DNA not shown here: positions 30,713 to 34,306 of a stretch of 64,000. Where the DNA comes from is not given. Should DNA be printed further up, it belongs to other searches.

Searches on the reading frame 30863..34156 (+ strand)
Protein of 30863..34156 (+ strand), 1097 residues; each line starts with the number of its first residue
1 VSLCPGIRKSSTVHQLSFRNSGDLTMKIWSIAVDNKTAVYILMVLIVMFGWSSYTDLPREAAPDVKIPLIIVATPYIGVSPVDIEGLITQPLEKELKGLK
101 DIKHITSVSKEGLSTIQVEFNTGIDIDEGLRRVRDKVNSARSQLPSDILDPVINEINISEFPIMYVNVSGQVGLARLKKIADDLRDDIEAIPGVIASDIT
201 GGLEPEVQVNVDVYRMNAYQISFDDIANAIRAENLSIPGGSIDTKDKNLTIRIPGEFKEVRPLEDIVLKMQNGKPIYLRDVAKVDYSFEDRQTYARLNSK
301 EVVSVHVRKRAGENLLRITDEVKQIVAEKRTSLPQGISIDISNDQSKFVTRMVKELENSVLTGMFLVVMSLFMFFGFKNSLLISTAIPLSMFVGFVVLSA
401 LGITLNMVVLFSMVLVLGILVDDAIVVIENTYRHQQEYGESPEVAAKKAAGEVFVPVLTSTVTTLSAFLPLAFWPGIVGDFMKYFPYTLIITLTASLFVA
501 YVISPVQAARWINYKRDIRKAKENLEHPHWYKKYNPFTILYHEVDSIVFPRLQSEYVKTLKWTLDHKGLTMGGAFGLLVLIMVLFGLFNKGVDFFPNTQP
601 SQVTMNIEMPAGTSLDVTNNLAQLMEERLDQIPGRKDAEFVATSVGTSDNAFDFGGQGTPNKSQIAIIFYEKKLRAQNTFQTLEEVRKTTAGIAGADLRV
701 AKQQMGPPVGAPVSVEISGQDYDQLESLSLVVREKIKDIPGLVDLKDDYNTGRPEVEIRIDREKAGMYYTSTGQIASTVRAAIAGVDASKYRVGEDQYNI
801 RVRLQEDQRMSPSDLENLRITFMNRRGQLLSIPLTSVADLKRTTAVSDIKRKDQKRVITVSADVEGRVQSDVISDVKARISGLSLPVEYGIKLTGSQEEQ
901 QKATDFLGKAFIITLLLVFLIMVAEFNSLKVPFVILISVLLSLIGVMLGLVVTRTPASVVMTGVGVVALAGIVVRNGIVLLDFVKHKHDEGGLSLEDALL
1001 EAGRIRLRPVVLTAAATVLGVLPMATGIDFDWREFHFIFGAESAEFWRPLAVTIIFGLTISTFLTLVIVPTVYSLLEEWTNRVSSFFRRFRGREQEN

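Call 22: search_protein_families(library=pfam, proteins=[window:30863-34156:+], max_evalue=0.001)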
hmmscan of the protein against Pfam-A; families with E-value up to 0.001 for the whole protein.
window:30863-34156:+ (1097 aa): 3 families
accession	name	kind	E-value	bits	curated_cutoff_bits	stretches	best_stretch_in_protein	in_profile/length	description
PF00873.25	ACR_tran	-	7.5e-218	726.2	28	1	30-1076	3-1020/1021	AcrB/AcrD/AcrF family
PF03176.21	MMPL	-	5e-05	22.9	20.5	0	380-473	170-267/333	MMPL family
PF02355.23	SecD_SecF_C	-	0.00085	19.2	20.5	1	354-502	27-181/189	Protein export membrane protein SecD/SecF, C-terminal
